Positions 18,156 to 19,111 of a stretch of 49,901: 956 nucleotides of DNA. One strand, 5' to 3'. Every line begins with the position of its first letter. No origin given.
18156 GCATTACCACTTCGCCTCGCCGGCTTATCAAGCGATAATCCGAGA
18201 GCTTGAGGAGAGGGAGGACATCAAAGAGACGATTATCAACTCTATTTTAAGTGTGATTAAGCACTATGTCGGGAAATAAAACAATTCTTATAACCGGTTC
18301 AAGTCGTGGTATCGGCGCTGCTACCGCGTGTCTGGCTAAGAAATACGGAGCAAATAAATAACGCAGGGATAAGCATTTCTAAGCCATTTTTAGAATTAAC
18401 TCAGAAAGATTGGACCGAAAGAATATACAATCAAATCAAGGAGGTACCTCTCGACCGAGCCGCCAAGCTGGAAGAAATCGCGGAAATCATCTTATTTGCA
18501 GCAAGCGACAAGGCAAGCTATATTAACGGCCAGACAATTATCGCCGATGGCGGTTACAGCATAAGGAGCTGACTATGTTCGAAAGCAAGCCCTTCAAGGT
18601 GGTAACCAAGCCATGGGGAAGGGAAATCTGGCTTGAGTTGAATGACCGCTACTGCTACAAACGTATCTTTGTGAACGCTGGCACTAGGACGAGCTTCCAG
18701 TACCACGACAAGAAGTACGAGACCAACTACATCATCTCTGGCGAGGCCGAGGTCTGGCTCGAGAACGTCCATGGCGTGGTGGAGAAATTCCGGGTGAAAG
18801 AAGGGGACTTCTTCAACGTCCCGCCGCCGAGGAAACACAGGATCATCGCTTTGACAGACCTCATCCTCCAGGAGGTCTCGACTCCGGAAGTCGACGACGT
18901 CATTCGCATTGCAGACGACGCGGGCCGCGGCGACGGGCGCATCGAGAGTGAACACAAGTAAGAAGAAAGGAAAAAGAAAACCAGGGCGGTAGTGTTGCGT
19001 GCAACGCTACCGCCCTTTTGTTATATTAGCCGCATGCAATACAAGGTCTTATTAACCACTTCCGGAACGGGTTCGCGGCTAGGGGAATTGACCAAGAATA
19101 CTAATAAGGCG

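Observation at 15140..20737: Non-canonical nucleotide-sugar module: KdsC-like phosphatase, GatZ-like TIM-barrel protein, cupin isomerase and two NTP-transferase fusions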

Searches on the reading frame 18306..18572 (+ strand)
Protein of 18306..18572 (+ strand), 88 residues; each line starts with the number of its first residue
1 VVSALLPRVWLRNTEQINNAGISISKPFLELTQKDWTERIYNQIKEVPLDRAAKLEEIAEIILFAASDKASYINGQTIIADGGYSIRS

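Call 3: search_protein_families(library=pfam, proteins=[window:18306-18572:+], max_evalue=0.01)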
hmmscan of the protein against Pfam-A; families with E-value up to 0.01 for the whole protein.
window:18306-18572:+ (88 aa): 1 family
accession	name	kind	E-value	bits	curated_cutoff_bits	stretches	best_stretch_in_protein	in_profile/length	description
PF13561.12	adh_short_C2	-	1.7e-12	47.8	27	1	44-85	195-236/236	Enoyl-(Acyl carrier protein) reductase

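Call 4: search_protein_families(library=ncbifam, proteins=[window:18306-18572:+], max_evalue=0.01)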
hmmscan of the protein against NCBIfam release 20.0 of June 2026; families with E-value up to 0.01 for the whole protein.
window:18306-18572:+ (88 aa): 132 families (the best 25 are shown)
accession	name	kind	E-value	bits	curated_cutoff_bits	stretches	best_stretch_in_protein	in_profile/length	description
NF052558.1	MBtsdlDhBudC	equivalog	2.4e-12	47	270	1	45-85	202-242/250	meso-2,3-butanediol dehydrogenase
TIGR01830.1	3oxo_ACP_reduc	equivalog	3.2e-12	46.7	297.75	1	44-83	198-237/239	3-oxoacyl-[acyl-carrier-protein] reductase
NF009466.0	PRK12826.1-2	subfamily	9.6e-12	44.9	222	1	42-85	202-245/248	3-oxoacyl-ACP reductase FabG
NF033173.0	anticapsin_BacC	exception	1.1e-11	44.7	525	1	43-85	208-250/252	dihydroanticapsin 7-dehydrogenase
NF006693.0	PRK09242.1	equivalog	1.2e-11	44.3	328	1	42-86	211-255/258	SDR family oxidoreductase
NF005309.0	PRK06841.1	subfamily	1.9e-11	44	286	1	22-87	189-255/255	GolD/DthD family dehydrogenase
NF004198.0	PRK05653.1-3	equivalog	2.2e-11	43.7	296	1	42-85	204-247/248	3-oxoacyl-ACP reductase FabG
NF009464.0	PRK12824.1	subfamily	4.5e-11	42.9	269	1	44-85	202-243/245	3-oxoacyl-ACP reductase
NF009468.0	PRK12826.1-4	equivalog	4.7e-11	42.9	318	1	45-84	208-247/256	SDR family oxidoreductase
NF009384.0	PRK12743.1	equivalog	5.1e-11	42.3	264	1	43-85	206-248/258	SDR family oxidoreductase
NF005559.1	PRK07231.1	subfamily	1.7e-10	40.9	215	1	33-85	196-248/249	glucose 1-dehydrogenase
TIGR01829.1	AcAcCoA_reduct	subfamily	4.5e-10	39.6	302.1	1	43-84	198-240/242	acetoacetyl-CoA reductase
NF053701.1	CsHdxCHCADhChcB2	equivalog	4.8e-10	39.4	350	1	44-85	202-243/245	cis-4-hydroxycyclohexanecarboxylate dehydrogenase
TIGR02415.1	23BDH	subfamily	8.5e-10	38.5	304.35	1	24-84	191-251/254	acetoin reductase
NF004779.0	PRK06125.1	subfamily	8.9e-10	38.5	261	1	37-87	206-256/259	short-chain dehydrogenase/reductase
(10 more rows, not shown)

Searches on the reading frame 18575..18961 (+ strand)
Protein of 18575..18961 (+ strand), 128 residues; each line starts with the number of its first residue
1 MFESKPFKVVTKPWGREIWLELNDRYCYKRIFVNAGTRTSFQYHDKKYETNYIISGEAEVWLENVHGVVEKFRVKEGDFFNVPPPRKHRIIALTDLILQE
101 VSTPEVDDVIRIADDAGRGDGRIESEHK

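Call 3: search_protein_families(library=pfam, proteins=[window:18575-18961:+], max_evalue=0.01)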
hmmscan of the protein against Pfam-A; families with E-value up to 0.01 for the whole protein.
window:18575-18961:+ (128 aa): 5 families
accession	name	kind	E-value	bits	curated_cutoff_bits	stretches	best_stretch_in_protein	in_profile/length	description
PF07883.17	Cupin_2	-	3.1e-08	33.6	27.2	1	34-95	6-61/70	Cupin domain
PF01050.24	MannoseP_isomer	-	7.2e-08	33.1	23.6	1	7-113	9-115/116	Mannose-6-phosphate isomerase C-terminal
PF06339.18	Ectoine_synth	-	7.5e-05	23.4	27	1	26-106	35-111/127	Ectoine synthase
PF05899.18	Cupin_3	-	0.0064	16.6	23.5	1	38-84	16-58/74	EutQ-like cupin domain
PF02311.25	AraC_binding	-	0.0079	16.4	21.1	1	38-94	15-65/135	AraC-like ligand binding domain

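Call 4: search_protein_families(library=ncbifam, proteins=[window:18575-18961:+], max_evalue=0.01)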
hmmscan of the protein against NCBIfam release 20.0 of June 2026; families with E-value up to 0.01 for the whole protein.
window:18575-18961:+ (128 aa): 5 families
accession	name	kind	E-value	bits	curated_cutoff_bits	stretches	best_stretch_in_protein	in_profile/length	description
TIGR01479.1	GMP_PMI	equivalog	5.2e-09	35.4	372.95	1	7-117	356-466/467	mannose-1-phosphate guanylyltransferase/mannose-6-phosphate isomerase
NF012004.0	PRK15460.1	equivalog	3e-07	29.5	859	1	5-118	364-477/478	mannose-1-phosphate guanyltransferase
NF009806.0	PRK13290.1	subfamily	3.2e-06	27.2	128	1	26-106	35-111/130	ectoine synthase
NF009763.0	PRK13264.1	equivalog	0.0035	17.3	220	1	33-88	40-95/178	3-hydroxyanthranilate 3,4-dioxygenase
TIGR03037.1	anthran_nbaC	equivalog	0.0082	16.1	145.95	1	37-88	37-88/159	3-hydroxyanthranilate 3,4-dioxygenase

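Call 37: search_solved_structures(query=window:18575-18961:+, max_evalue=1, show_alignments=2)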
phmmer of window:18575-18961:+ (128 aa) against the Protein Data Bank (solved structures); distinct sequences matched with E-value up to 1: 37.
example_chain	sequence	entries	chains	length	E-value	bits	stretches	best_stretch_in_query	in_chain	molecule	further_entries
7zvy_G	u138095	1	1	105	0.00035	23.8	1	39-92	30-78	Cupin_2 domain-containing protein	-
7zvy_E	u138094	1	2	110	0.00037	23.6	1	39-92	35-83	Cupin_2 domain-containing protein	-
7zvy_B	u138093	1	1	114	0.0004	23.5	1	39-92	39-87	Cupin_2 domain-containing protein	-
7zvy_A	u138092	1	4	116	0.00042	23.5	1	39-92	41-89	Cupin_2 domain-containing protein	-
7zvm_A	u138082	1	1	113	0.00043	23.4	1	40-91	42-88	Mannose-6-phosphate isomerase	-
4met_A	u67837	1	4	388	0.0036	20.4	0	31-93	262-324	Oxalate decarboxylase OxdC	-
6ufi_A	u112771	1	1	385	0.0045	20.1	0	31-93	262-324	Cupin domain-containing protein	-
6tzp_A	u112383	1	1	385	0.014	18.6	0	31-93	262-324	Oxalate decarboxylase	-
5fq0_B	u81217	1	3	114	0.014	18.5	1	42-111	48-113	KDGF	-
5fq0_A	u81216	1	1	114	0.015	18.5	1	42-111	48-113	KDGF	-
2uy8_A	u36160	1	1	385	0.015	18.5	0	31-93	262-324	OXALATE DECARBOXYLASE OXDC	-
3s0m_A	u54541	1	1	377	0.016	18.4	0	31-93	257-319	Oxalate decarboxylase oxdC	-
5vg3_A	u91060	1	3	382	0.018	18.2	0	31-93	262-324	Oxalate decarboxylase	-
2uya_A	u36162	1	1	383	0.018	18.2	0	31-93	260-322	OXALATE DECARBOXYLASE OXDC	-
1j58_A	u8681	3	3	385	0.018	18.2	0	31-93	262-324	YVRK PROTEIN | OXALATE DECARBOXYLASE OXDC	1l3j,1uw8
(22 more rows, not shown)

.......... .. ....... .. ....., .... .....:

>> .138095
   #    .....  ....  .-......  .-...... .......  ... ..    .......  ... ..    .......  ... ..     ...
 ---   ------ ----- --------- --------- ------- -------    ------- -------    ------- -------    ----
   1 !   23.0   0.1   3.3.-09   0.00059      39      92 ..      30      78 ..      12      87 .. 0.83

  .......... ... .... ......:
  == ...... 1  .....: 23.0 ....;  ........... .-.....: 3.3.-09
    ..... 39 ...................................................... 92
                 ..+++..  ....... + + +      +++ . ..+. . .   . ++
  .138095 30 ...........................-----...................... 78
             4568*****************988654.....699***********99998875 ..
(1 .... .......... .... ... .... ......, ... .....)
